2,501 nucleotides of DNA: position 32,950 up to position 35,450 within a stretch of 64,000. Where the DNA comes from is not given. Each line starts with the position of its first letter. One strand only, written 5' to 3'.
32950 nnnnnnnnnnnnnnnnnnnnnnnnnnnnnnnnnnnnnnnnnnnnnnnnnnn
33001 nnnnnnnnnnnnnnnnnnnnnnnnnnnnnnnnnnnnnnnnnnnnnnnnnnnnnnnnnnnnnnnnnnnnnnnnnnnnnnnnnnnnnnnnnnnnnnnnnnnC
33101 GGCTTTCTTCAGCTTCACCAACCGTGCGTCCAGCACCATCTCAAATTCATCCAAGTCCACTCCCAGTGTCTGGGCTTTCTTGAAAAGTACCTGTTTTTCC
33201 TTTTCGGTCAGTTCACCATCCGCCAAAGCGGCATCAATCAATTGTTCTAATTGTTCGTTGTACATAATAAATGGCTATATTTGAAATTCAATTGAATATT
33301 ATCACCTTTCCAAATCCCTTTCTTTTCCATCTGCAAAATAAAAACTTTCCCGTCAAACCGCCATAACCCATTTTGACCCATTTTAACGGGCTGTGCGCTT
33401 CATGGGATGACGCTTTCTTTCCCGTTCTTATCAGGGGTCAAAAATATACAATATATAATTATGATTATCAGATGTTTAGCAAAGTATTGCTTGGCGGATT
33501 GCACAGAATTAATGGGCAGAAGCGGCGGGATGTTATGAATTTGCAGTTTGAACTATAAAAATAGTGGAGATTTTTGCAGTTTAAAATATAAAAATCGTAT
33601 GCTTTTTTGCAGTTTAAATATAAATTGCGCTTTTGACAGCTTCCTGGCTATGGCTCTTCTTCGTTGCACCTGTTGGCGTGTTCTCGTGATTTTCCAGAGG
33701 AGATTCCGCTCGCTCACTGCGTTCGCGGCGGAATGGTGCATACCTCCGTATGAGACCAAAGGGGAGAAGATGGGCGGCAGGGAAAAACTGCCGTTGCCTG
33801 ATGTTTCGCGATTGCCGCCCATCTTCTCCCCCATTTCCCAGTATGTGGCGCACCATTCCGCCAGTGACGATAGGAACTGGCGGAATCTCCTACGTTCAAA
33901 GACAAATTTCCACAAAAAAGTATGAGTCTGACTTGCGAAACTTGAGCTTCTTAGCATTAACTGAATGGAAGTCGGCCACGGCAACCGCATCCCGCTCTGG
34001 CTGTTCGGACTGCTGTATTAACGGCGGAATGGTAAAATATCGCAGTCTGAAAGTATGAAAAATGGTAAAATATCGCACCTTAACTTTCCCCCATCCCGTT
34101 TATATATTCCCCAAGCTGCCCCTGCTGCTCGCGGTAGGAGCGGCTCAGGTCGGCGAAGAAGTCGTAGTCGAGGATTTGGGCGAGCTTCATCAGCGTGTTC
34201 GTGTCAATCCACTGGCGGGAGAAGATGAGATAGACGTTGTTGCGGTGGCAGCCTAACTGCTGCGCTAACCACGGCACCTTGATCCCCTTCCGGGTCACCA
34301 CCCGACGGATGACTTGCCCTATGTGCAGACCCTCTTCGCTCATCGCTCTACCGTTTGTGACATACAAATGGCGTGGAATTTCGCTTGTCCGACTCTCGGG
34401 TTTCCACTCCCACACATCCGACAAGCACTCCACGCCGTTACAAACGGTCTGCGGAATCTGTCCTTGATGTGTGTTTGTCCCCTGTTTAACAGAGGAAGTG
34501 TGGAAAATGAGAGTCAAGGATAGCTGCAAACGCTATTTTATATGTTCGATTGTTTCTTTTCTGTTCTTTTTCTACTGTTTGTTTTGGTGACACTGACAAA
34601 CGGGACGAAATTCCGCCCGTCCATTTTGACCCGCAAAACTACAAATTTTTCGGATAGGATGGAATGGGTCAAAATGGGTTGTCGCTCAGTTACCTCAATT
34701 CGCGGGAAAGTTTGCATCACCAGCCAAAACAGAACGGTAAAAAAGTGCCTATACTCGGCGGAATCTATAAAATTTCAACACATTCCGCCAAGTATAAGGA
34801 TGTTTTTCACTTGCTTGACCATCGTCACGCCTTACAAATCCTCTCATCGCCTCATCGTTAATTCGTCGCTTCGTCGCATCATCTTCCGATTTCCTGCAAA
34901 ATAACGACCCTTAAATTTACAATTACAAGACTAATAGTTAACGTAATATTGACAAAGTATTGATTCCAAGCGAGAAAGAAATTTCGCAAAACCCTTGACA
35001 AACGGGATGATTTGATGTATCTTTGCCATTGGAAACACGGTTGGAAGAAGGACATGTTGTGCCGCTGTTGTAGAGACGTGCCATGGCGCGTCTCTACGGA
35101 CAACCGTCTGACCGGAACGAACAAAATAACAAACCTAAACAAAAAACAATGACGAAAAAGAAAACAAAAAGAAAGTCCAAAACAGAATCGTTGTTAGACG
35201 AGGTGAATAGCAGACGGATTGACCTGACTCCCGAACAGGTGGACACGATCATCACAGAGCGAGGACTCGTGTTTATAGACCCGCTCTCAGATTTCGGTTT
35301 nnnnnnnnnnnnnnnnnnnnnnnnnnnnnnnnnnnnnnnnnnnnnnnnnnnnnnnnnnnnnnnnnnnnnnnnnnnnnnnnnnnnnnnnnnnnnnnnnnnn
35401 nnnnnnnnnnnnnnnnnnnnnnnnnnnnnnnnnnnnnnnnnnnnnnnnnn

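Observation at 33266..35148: About 1.9 kb with only one 87-aa gene but dense repeat and palindrome architecture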

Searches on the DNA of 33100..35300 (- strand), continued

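Call 75: search_with_rna_model(model_id=R1, sources=[window, L003, L005, L007, L011, L012, L013, L014, L015, L017, L019, L021, L022, L023, L024, L025, L026, L028, L031, L051, L055, L056, L058, L060, L062, L063, L064, L067, L010, L027, L029], max_evalue=0.006, make_alignment=true)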
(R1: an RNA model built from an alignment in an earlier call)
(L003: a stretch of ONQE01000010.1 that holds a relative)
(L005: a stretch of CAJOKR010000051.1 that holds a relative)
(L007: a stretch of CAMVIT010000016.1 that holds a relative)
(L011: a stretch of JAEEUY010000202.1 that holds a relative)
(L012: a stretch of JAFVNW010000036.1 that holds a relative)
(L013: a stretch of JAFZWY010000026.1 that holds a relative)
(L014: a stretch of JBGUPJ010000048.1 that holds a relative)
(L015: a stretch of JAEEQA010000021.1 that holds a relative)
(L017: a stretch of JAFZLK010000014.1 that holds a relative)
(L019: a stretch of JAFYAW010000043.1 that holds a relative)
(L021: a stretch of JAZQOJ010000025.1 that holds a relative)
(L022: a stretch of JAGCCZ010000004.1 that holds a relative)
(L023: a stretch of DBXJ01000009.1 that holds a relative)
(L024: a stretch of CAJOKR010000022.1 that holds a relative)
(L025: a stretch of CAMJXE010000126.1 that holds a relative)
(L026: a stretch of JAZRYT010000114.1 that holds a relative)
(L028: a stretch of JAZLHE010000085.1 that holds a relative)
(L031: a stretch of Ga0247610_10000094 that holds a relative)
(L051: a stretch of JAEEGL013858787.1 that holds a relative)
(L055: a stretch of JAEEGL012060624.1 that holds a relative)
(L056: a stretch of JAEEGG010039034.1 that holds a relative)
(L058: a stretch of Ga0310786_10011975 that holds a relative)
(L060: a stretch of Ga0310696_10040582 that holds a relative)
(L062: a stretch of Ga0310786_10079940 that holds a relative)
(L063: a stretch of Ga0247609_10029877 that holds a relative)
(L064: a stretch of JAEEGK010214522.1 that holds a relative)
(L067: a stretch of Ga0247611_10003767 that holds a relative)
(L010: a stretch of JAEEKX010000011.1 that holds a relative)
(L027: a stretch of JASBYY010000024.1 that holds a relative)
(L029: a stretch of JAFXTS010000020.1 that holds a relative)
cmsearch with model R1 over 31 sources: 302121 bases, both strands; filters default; matches with E-value up to 0.006: 27.
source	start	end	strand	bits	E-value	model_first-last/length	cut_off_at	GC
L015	5796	5976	+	206.3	4.5e-42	1-182/182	no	0.43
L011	3587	3767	+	200.7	7.2e-41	1-182/182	no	0.47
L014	5650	5830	+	199.3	1.4e-40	1-182/182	no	0.44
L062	1471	1655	+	199.3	1.4e-40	1-182/182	no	0.43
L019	5784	5969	+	198.8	1.9e-40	1-182/182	no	0.43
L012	2592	2772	+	198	2.7e-40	1-182/182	no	0.43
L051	217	395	+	192.9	3.3e-39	1-182/182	no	0.42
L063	1141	1324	+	192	5.1e-39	1-182/182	no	0.45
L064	1041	1225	+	191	8.7e-39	1-182/182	no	0.45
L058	325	507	+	186.5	7.9e-38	1-182/182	no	0.44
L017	5780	5964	+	185.5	1.3e-37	1-182/182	no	0.43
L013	2444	2628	+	184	2.7e-37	1-182/182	no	0.43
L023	313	495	+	182.1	6.8e-37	1-182/182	no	0.44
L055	148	331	+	181.8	8e-37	1-182/182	no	0.45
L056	1376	1560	+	176.5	1.1e-35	1-182/182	no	0.43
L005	5805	5985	+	171.8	1.1e-34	1-182/182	no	0.5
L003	5805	5985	+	171.3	1.4e-34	1-182/182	no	0.5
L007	5805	5985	+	168.8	4.8e-34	1-182/182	no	0.5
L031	2805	2985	+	163.1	8.1e-33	1-182/182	no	0.49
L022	5794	5959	+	48.9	2.3e-08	1-182/182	no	0.42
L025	3457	3626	+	47.3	5e-08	1-182/182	no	0.43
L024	5340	5509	+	46.9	6.1e-08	1-182/182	no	0.43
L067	434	603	+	44.9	1.7e-07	1-182/182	no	0.44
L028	5809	5981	+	26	0.0018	1-182/182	no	0.45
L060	2467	2636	+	25.1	0.0029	1-182/182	no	0.33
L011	3651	3712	-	23.7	0.0057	65-127/182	no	0.45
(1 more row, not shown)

Alignment A7: 27 matches aligned to the model, 231 columns, each read 5' to 3' on its own strand. Consensus structure (alignment columns), stored with it:
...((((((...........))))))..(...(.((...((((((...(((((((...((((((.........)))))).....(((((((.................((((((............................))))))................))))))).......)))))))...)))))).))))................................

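Call 94: build_rna_model(alignment_id=A3, structure=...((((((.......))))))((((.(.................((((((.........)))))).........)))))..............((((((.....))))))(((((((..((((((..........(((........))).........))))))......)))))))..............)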
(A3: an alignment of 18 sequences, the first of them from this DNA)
Model R2 built from alignment A3 (18 sequences, 192 columns); structure: as given.
model positions 182; base pairs 39; branch points 3; effective number of sequences 1.45; information 0.59 bits per position. Calibrated on 0.2 Mb of random sequence (short: E-values are rough).
structure used (alignment columns):
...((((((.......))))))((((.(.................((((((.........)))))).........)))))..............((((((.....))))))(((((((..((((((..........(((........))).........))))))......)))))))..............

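Call 95: search_with_rna_model(model_id=R2, sources=[window, L003, L005, L007, L011, L012, L013, L014, L015, L017, L019, L021, L022, L023, L024, L025, L026, L028, L031, L051, L055, L056, L058, L060, L062, L063, L064, L067, L010, L027, L029], max_evalue=0.05, make_alignment=true)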
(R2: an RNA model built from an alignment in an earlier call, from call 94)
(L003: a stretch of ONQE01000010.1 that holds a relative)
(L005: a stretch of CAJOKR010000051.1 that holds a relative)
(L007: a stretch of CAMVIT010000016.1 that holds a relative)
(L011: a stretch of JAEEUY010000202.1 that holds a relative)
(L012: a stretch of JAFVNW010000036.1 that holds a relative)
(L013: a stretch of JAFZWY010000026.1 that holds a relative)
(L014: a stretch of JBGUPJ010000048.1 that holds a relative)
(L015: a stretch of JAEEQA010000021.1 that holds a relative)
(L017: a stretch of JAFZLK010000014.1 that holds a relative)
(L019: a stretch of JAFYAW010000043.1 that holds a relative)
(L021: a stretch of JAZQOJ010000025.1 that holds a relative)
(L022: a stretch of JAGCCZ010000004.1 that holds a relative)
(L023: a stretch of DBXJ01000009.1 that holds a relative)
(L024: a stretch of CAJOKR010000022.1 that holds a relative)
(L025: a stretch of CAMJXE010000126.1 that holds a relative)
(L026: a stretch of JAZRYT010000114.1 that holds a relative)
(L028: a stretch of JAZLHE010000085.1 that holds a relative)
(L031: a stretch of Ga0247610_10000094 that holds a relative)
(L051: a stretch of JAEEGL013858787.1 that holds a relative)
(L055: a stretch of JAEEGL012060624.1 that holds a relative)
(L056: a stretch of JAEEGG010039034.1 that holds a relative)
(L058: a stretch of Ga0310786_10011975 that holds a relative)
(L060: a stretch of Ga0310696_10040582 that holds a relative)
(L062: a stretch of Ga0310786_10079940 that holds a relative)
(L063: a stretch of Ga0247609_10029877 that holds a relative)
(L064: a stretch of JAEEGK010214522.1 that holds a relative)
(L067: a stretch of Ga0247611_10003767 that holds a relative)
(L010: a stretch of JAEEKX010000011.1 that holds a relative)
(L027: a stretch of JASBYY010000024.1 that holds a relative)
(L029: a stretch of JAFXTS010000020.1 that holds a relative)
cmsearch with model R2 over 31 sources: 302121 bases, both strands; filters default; matches with E-value up to 0.05: 24.
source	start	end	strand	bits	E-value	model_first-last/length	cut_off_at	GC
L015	5796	5976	+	200.2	8.3e-37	1-182/182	no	0.43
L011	3587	3767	+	196.1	5.3e-36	1-182/182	no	0.47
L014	5650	5830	+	193.8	1.4e-35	1-182/182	no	0.44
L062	1471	1655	+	192.9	2.2e-35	1-182/182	no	0.43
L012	2592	2772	+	192.5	2.7e-35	1-182/182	no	0.43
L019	5784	5969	+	189.7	9.2e-35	1-182/182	no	0.43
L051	217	395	+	188.7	1.4e-34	1-182/182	no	0.42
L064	1041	1225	+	181.7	3.3e-33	1-182/182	no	0.45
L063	1141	1324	+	181.4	3.8e-33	1-182/182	no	0.45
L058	325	507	+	179.6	8.6e-33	1-182/182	no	0.44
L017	5780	5964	+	178.2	1.6e-32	1-182/182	no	0.43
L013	2444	2628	+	174.5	8.2e-32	1-182/182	no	0.43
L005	5805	5985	+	173.9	1.1e-31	1-182/182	no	0.5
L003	5805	5985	+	173.5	1.3e-31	1-182/182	no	0.5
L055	148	331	+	172.8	1.8e-31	1-182/182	no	0.45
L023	313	495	+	171.2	3.6e-31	1-182/182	no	0.44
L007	5805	5985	+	169.6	7.4e-31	1-182/182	no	0.5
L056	1376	1560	+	167.3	2e-30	1-182/182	no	0.43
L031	2805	2985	+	163.3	1.2e-29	1-182/182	no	0.49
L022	5792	5959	+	35.7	8.3e-05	1-182/182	no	0.42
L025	3457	3626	+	28.5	0.002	1-182/182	no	0.43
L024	5340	5509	+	28.1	0.0024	1-182/182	no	0.43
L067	434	603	+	26.3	0.0055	1-182/182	no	0.44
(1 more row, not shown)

Alignment A8: 24 matches aligned to the model, 240 columns, each read 5' to 3' on its own strand. Consensus structure (alignment columns), stored with it:
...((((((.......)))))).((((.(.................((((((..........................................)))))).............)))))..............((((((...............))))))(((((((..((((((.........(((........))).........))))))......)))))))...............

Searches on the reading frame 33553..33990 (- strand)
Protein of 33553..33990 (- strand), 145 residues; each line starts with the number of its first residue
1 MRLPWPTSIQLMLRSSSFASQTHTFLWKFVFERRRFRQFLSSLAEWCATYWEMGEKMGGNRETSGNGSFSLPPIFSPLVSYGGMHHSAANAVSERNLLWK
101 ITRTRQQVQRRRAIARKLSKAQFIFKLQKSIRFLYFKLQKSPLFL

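Call 11: search_protein_families(library=pfam, proteins=[window:33553-33990:-], max_evalue=0.01)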
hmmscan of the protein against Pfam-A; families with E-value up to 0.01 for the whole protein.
window:33553-33990:- (145 aa): 0 families

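Call 78: find_homologous_proteins(query=window:33553-33990:-, max_evalue=0.001)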
Query window:33553-33990:- (145 aa): 12 proteins with E <= 0.001 among 45 candidates.
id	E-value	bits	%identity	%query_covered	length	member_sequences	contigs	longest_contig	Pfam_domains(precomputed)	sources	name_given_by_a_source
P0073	4.8e-58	213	92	72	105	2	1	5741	-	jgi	-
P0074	4.7e-31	126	63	68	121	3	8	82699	-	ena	-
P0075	6.2e-28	115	63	61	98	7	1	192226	-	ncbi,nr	ncbi:MAG: hypothetical protein IKO75_02945 [Bacteroidales bacterium]|nr:hypothetical protein [Bacter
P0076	2.8e-27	113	65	63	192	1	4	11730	-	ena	-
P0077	1.7e-24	104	62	58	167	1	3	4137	-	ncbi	-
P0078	3.4e-19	87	49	79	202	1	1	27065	-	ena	-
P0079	9.7e-15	73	73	39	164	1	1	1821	-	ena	-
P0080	1.7e-8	52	69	25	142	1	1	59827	-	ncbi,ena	-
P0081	1.9e-8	52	76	23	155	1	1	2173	-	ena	-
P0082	1.5e-7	49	64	32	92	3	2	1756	-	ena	-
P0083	6.7e-7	47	82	23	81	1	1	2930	-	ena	-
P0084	5.4e-5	41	43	57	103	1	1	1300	-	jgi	-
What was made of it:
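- Tried and rejected: That search is what revealed its dispersal (call 78).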

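Call 79: find_encoding_contigs(protein=P0075, flank=4000, max_places=3)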
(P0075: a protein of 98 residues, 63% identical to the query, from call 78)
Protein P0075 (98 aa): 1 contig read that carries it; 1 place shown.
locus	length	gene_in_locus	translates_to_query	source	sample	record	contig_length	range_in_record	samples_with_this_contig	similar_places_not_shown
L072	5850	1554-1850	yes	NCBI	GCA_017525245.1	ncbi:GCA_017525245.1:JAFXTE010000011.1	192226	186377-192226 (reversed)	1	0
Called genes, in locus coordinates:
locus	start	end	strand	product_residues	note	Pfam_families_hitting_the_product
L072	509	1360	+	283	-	PF02129:Peptidase_S15, PF12146:Hydrolase_4, PF20408:Abhydrolase_11 (faint), PF00561:Abhydrolase_1, PF12697:Abhydrolase_6, PF00326:Peptidase_S9 (weak)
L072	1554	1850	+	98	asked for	-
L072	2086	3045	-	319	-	-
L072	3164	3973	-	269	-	PF05569:Peptidase_M56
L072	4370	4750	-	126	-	PF03965:Penicillinase_R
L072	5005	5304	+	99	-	PF01883:FeS_assembly_P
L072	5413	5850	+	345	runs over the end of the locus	PF02706:Wzz (weak)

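Call 80: find_encoding_contigs(protein=P0074, flank=4000, max_places=4)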
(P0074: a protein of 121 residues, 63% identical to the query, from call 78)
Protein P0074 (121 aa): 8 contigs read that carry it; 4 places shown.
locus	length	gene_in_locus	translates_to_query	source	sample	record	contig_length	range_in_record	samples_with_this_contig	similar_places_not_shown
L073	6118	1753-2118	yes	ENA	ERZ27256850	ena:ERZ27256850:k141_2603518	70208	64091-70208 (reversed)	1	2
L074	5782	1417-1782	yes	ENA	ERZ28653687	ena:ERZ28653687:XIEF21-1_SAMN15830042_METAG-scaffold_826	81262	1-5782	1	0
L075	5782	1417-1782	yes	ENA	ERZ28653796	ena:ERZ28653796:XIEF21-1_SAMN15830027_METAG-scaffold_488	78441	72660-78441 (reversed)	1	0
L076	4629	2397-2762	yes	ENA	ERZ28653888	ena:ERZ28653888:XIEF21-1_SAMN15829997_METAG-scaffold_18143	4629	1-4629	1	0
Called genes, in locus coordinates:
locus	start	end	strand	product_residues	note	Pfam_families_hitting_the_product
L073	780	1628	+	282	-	PF02129:Peptidase_S15, PF12146:Hydrolase_4, PF20408:Abhydrolase_11 (faint), PF00561:Abhydrolase_1, PF12697:Abhydrolase_6, PF00326:Peptidase_S9 (weak)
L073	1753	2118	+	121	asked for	-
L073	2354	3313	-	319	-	-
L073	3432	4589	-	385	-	PF05569:Peptidase_M56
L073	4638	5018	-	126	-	PF03965:Penicillinase_R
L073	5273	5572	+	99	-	PF01883:FeS_assembly_P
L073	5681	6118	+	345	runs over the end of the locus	PF02706:Wzz (weak)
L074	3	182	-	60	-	?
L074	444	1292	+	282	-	PF02129:Peptidase_S15, PF12146:Hydrolase_4, PF20408:Abhydrolase_11 (faint), PF00561:Abhydrolase_1, PF12697:Abhydrolase_6, PF00326:Peptidase_S9 (weak)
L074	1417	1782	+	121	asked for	-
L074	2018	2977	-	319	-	-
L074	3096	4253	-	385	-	PF05569:Peptidase_M56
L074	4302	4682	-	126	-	PF03965:Penicillinase_R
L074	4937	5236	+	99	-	PF01883:FeS_assembly_P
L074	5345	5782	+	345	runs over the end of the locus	PF02706:Wzz (weak)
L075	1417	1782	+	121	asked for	-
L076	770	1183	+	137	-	-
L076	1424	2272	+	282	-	PF02129:Peptidase_S15, PF12146:Hydrolase_4, PF20408:Abhydrolase_11 (faint), PF00561:Abhydrolase_1, PF12697:Abhydrolase_6, PF00326:Peptidase_S9 (weak)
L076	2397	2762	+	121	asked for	-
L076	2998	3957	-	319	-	-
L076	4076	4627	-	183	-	?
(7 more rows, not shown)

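Call 81: find_encoding_contigs(protein=P0078, flank=4000, max_places=2)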
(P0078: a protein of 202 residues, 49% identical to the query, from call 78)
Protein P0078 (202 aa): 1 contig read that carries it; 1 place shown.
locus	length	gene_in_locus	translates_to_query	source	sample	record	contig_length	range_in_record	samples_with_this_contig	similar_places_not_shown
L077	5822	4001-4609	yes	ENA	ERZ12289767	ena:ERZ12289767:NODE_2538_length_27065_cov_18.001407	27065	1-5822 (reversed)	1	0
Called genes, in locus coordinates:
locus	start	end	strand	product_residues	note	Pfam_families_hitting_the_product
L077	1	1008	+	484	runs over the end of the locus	PF01943:Polysacc_synt, PF03023:MurJ, PF01554:MatE (weak)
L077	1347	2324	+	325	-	PF09603:Fib_succ_major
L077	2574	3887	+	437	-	PF09603:Fib_succ_major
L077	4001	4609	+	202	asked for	-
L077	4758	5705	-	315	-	PF12784:PDDEXK_2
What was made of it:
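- Closest known: Miniature inverted-repeat / palindromic repeat elements such as ERIC, Correia and RUP. Different: One copy sits next to a PDDEXK_2 gene (call 81), which may be coincidence.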
